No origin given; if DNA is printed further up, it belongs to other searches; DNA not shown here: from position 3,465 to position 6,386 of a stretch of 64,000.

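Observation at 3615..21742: AraC-linked 17-kb island of six consecutive secreted proteins assembled from shuffled surface modules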

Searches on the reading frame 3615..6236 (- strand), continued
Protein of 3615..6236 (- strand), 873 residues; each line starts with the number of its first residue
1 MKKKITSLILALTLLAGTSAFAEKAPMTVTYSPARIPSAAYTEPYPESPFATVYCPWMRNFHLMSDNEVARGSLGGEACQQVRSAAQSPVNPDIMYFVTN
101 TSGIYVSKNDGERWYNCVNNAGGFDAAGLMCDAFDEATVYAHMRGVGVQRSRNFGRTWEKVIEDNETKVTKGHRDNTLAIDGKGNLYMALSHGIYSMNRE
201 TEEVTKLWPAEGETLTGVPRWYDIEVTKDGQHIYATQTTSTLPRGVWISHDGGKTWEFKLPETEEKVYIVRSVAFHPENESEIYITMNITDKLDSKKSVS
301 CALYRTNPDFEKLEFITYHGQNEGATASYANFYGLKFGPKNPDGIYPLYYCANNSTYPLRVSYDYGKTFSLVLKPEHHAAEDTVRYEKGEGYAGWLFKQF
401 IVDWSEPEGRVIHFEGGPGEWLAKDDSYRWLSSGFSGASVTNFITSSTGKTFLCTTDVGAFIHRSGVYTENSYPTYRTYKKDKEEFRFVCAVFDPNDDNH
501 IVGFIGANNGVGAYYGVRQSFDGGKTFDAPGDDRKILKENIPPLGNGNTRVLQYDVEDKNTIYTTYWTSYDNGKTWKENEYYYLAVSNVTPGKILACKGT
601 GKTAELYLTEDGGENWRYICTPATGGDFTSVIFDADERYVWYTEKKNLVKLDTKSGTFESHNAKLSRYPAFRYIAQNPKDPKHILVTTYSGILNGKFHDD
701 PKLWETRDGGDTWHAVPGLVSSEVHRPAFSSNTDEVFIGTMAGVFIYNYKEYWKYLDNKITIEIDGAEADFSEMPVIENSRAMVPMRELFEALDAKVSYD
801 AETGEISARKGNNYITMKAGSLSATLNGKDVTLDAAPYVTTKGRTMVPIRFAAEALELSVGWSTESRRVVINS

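Call 23: search_solved_structures(query=A1, max_evalue=1, show_alignments=2)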
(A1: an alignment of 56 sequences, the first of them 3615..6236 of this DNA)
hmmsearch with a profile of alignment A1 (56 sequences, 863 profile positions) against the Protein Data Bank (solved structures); distinct sequences matched with E-value up to 1: 88 (the best 60 are shown).
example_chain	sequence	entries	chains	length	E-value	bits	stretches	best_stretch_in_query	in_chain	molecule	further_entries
2ebs_A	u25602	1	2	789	1.4e-18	69.3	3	83-164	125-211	Oligoxyloglucan reducing end-specific cellobiohydrolase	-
1sqj_A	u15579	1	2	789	1.7e-18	69.1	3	83-164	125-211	oligoxyloglucan reducing-end-specific cellobiohydrolase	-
2cn3_A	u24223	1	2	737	3.5e-17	64.7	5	101-160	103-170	BETA-1,4-XYLOGLUCAN HYDROLASE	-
2cn2_A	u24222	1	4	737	7.3e-17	63.6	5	136-708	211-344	BETA-1,4-XYLOGLUCAN HYDROLASE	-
6p2m_A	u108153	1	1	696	5.7e-16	60.7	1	451-707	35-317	Type 3a cellulose-binding domain protein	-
4lgn_A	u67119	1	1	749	5.8e-15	57.4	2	127-288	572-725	Cellulose-binding, family II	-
6p2l_A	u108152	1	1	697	2.7e-14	55.1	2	83-265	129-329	Glycosyl hydrolase BNR repeat-containing protein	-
6p2k_A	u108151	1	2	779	5.4e-14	54.1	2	103-167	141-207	Fibronectin type III domain-containing protein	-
3b7f_A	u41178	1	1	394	4.9e-11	44.4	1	122-262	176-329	Glycosyl hydrolase, BNR repeat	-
6p2o_A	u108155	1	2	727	5.8e-11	44.1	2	558-723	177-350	Xyloglucanase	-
7kn8_A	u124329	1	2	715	6.7e-11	43.9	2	145-192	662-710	Cellulase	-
6mgl_A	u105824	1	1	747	1e-10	43.3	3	83-161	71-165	Xyloglucanase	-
5fzp_A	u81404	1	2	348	1.3e-10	43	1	245-318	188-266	DISPASE AUTOLYSIS-INDUCING PROTEIN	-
6fhp_A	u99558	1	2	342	1.3e-10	42.9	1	245-318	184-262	Dispase autolysis-inducing protein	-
3a0f_A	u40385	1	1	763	2.7e-10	41.9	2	99-289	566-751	Xyloglucanase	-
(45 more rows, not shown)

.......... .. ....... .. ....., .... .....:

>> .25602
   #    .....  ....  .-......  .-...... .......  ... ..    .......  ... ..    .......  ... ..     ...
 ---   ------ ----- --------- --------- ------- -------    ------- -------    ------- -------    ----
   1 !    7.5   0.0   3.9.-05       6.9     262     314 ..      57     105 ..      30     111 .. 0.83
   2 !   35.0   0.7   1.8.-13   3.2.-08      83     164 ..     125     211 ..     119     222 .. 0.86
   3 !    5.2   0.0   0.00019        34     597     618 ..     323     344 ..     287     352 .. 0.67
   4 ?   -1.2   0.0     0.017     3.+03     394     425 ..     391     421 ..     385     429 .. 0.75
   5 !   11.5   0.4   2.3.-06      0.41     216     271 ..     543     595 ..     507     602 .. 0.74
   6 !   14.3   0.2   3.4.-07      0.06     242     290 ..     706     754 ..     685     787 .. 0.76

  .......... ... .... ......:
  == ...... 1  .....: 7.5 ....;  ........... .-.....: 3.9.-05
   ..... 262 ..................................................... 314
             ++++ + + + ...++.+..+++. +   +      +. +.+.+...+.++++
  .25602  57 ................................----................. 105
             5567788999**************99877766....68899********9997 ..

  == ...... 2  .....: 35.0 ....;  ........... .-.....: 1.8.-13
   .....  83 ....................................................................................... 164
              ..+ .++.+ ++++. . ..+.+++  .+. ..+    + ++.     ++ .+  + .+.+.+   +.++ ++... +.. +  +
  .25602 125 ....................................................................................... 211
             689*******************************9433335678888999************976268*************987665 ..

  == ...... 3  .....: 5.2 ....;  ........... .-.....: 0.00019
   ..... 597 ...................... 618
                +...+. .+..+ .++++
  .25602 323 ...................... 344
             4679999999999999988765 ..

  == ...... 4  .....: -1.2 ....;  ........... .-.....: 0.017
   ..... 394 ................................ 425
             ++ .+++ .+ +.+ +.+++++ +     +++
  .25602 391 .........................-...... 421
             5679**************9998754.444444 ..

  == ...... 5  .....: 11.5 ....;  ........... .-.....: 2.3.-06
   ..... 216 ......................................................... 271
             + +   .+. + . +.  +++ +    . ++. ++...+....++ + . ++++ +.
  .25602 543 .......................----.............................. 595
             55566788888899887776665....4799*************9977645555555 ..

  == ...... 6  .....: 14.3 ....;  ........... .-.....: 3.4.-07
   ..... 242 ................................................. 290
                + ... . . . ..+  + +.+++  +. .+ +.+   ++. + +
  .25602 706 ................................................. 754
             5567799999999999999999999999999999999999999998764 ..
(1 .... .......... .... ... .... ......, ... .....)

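Call 32: find_related_loci(query=A2, collection=genome_contigs, flank=10000)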
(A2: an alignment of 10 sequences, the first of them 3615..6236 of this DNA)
Query A2 (873 aa) in genome_contigs; peptide patterns used: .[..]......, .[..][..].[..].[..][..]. (x = any residue, [..] = any of these).
600 stretches matched a pattern (row limit reached: there are more); 27 encode a relative of the query (tblastn E <= 1e-3); 27 distinct loci.
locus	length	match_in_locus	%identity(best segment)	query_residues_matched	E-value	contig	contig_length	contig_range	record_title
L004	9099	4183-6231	20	65-763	2e-12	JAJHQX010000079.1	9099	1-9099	MAG: Armatimonadota bacterium isolate Bin S17 scaffold_1804_c1, whole genome shotgun sequence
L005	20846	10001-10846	24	417-718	5e-9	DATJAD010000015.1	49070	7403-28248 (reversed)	MAG TPA_asm: Candidatus Acidoferrum sp. isolate SMAG_U15318 k141_5645336, whole genome shotgun sequence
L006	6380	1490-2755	21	271-745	3e-7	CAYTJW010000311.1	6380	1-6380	MAG TPA_asm: uncultured Thermoanaerobaculia bacterium isolate binchicken_co66_87 genome assembly, contig: NODE_17370_len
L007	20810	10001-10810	24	504-740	4e-7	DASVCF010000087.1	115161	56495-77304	MAG TPA_asm: Gemmatimonadaceae bacterium isolate SMAG_U1999 k141_97117, whole genome shotgun sequence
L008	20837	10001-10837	27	80-284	4e-7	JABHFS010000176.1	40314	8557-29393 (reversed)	MAG: Gemmatimonadetes bacterium isolate SI037_bin186 k141_2678732, whole genome shotgun sequence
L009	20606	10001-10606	30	89-715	1e-6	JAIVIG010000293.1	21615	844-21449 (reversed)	MAG: Actinomycetota bacterium isolate MAG54 MTG54_3208, whole genome shotgun sequence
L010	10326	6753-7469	23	59-269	3e-6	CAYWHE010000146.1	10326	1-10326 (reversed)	MAG TPA_asm: uncultured Flavobacteriaceae bacterium isolate SRP173033_co1_221 genome assembly, contig: NODE_15060_length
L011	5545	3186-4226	29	601-732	4e-6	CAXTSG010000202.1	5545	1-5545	MAG TPA_asm: uncultured Acidobacteriaceae bacterium isolate public_SRR14722058_metawrap_bin.1 genome assembly, contig: p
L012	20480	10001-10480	29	124-707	4e-6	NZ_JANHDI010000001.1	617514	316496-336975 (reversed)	Halobellus rarus strain YC21 Scaffold1_1, whole genome shotgun sequence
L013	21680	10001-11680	21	84-758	6e-6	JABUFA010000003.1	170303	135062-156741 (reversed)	MAG: Chthonomonadia bacterium isolate Ch118 NODE_180_length_170303_cov_31.8252_ID_8686943, whole genome shotgun sequence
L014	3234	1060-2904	21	64-378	8e-6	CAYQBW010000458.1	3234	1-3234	MAG TPA_asm: uncultured Planctomycetia bacterium isolate binchicken_co188_373 genome assembly, contig: NODE_38512_length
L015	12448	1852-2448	23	92-257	2e-5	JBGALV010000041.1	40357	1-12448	MAG: Alphaproteobacteria bacterium isolate MAG_MBR_H10.65 MBRH10-65_opera_contig_3611, whole genome shotgun sequence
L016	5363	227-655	25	83-261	3e-5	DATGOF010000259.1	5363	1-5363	MAG TPA_asm: Acidobacteriota bacterium isolate SMAG_U10362 k141_134636, whole genome shotgun sequence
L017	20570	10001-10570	24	435-640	2e-5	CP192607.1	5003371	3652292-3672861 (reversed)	MAG: Pseudanabaena sp. BL-A-41 isolate Passages #2 and #5 chromosome, complete genome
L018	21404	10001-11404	22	102-619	6e-7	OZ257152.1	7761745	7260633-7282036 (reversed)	MAG: Dyadobacter sp. isolate e416601d-a430-49ba-b541-7d06a6a814a1 genome assembly, chromosome: 1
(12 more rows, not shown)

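Call 34: find_encoding_contigs(protein=P0002, flank=10000, max_places=2)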
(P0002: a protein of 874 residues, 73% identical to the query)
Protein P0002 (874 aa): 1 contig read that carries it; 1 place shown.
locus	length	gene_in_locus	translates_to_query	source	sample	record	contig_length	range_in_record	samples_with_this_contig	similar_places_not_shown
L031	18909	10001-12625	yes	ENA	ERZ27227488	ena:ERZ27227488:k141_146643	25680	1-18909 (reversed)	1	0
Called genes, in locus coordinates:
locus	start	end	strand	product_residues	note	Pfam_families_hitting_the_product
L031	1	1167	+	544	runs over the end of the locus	PF00485:PRK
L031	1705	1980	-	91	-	PF15738:YafQ_toxin, PF05016:ParE_toxin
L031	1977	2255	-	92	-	PF04221:RelB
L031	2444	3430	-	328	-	PF02311:AraC_binding, PF00165:HTH_AraC (faint), PF12833:HTH_18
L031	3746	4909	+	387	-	PF09587:PGA_cap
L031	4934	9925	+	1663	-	PF07833:Cu_amine_oxidN1, PF09479:Flg_new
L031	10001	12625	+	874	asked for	PF15902:Sortilin-Vps10 (faint), PF24316:Tli3 (faint), PF02012:BNR (faint), PF15899:BNR_6 (faint), PF07833:Cu_amine_oxidN1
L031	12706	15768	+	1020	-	PF13205:Big_5, PF01522:Polysacc_deac_1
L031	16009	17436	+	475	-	PF01547:SBP_bac_1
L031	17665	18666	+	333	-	-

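Call 35: find_encoding_contigs(protein=P0008, flank=10000, max_places=2)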
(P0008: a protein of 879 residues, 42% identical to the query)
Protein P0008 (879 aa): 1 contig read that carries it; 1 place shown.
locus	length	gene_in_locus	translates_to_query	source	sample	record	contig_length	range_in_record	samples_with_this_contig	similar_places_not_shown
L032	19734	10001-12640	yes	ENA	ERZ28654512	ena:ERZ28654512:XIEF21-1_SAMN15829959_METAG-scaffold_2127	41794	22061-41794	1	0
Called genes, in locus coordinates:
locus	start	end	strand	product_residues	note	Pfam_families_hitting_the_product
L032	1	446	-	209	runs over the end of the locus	PF00730:HhH-GPD, PF00633:HHH (weak)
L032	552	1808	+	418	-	PF01078:Mg_chelatase (faint), PF05496:RuvB_N, PF00158:Sigma54_activat (faint), PF14532:Sigma54_activ_2, PF00004:AAA, PF07728:AAA_5 (weak), PF16193:AAA_assoc_2, PF12002:MgsA_C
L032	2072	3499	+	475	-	PF01547:SBP_bac_1, PF13416:SBP_bac_8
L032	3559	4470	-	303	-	PF02311:AraC_binding (weak), PF06249:EutQ (weak), PF07883:Cupin_2 (weak), PF12833:HTH_18, PF00165:HTH_AraC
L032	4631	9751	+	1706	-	PF07833:Cu_amine_oxidN1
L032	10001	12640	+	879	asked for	PF14870:PSII_BNR (faint), PF15902:Sortilin-Vps10 (faint), PF02012:BNR (faint), PF13088:BNR_2 (faint), PF15899:BNR_6 (faint), PF24316:Tli3 (faint), PF07833:Cu_amine_oxidN1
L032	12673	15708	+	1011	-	PF15902:Sortilin-Vps10 (faint), PF02012:BNR (faint), PF07833:Cu_amine_oxidN1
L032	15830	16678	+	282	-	PF01261:AP_endonuc_2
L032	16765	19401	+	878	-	PF13088:BNR_2 (faint), PF15902:Sortilin-Vps10 (weak), PF02012:BNR (faint)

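Call 36: find_encoding_contigs(protein=P0042, flank=10000, max_places=2)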
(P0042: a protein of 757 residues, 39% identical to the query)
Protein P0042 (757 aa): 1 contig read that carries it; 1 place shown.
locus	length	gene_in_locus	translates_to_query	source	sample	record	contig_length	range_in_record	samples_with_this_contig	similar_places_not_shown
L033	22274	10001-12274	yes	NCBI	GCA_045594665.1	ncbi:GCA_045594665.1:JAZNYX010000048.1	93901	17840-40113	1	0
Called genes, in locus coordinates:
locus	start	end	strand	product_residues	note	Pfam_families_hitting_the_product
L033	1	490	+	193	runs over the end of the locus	PF04294:VanW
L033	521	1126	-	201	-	PF22624:AASDHPPT_N, PF01648:ACPS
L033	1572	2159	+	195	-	PF02659:Mntp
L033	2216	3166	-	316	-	PF01145:Band_7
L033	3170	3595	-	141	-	PF01957:NfeD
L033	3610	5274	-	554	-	PF02156:Glyco_hydro_26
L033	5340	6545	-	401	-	PF09002:Card1_endonuc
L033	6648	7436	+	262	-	PF02311:AraC_binding, PF07883:Cupin_2, PF00165:HTH_AraC, PF12833:HTH_18, PF00165:HTH_AraC (weak)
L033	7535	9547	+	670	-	PF00933:Glyco_hydro_3, PF01915:Glyco_hydro_3_C, PF14310:Fn3-like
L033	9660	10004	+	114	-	-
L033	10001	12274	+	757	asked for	PF15902:Sortilin-Vps10 (faint), PF02012:BNR (faint), PF07833:Cu_amine_oxidN1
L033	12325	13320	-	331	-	PF05343:Peptidase_M42, PF01546:Peptidase_M20 (weak), PF02127:Peptidase_M18 (faint)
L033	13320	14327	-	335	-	PF05343:Peptidase_M42, PF02127:Peptidase_M18 (faint), PF01546:Peptidase_M20 (weak)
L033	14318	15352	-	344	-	PF05343:Peptidase_M42, PF01546:Peptidase_M20, PF04389:Peptidase_M28 (weak), PF02127:Peptidase_M18 (weak)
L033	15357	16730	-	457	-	PF21799:MurD-like_N (weak), PF08245:Mur_ligase_M, PF02875:Mur_ligase_C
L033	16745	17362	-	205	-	PF03358:FMN_red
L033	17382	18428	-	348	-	PF00753:Lactamase_B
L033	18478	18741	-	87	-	PF00381:PTS-HPr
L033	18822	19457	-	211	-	PF09560:Spore_YunB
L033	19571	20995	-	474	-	PF00224:PK, PF02887:PK_C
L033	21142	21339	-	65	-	-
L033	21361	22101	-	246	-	-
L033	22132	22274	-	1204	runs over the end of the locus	PF00580:UvrD-helicase, PF01443:Viral_helicase1 (faint), PF13245:AAA_19, PF13361:UvrD_C, PF13538:UvrD_C_2 (weak)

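Call 40: predict_structure(alignment_id=A1)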
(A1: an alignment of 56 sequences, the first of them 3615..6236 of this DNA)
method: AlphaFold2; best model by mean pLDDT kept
length: 873 residues; sequences in the alignment: 56
mean_pLDDT: 90.8   pTM: 0.89
mean pLDDT of the five models: 90.8, 90.0, 89.2, 88.7, 88.7
residues with pLDDT >= 90: 637; 70-90: 205; 50-70: 20; < 50: 11
segments of 3 or more residues with pLDDT < 50: 17-25
pLDDT, mean of each block of 10 residues (from residue 1): 77 58 60 91 93 96 95 87 95 96 93 92 89 97 91 94 74 84 97 94 91 81 96 91 91 95 92 96 95 89 95 92 68 96 97 94 96 93 89 91 96 93 95 90 93 92 94 92 77 96 91 90 91 92 84 95 97 96 96 94 94 96 87 96 93 95 90 95 95 87 95 93 91 93 95 94 89 89 92 90 90 90 92 92 90 83 88 85
secondary structure, 60 per line:
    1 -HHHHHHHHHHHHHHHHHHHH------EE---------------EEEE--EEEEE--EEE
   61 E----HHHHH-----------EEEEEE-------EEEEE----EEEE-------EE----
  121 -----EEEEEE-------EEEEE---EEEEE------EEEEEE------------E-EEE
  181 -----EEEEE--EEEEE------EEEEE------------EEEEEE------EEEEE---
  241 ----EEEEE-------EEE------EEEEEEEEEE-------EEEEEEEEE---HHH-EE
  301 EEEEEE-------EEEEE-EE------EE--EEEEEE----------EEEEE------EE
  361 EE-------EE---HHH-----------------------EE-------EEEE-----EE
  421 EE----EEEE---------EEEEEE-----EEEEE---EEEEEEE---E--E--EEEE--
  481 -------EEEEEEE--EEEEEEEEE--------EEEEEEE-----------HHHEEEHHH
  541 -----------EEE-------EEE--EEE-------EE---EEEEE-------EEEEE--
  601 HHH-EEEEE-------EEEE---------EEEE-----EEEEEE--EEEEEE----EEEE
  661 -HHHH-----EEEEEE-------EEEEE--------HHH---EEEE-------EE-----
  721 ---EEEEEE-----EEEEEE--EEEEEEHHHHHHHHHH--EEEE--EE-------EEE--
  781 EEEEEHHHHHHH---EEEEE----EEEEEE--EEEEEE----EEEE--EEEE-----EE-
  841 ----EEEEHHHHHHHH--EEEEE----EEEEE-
elements in order (helices of 4 or more, strands of 3 or more residues): H2-21 E45-48 E51-55 E58-61 H66-70 E82-87 E95-99 E104-107 E126-131 E139-143 E147-151 E158-163 E178-180 E186-190 E193-197 E204-208 E221-226 E233-237 E245-249 E257-259 E266-275 E283-291 E299-306 E314-318 E332-337 E348-352 E359-362 E410-413 E419-422 E427-430 E440-445 E451-455 E459-465 E475-478 E488-494 E497-505 E514-520 E535-537 E552-554 E562-564 E567-569 E582-586 E594-598 E605-609 E617-620 E630-633 E639-644 E647-652 E657-660 H662-665 E671-676 E684-688 E703-706 E724-729 E735-740 E743-748 H749-758 E761-764 E776-778 E781-785 H786-792 E796-800 E805-810 E813-818 E823-826 E829-832 E845-848 H849-856 E859-863 E868-872
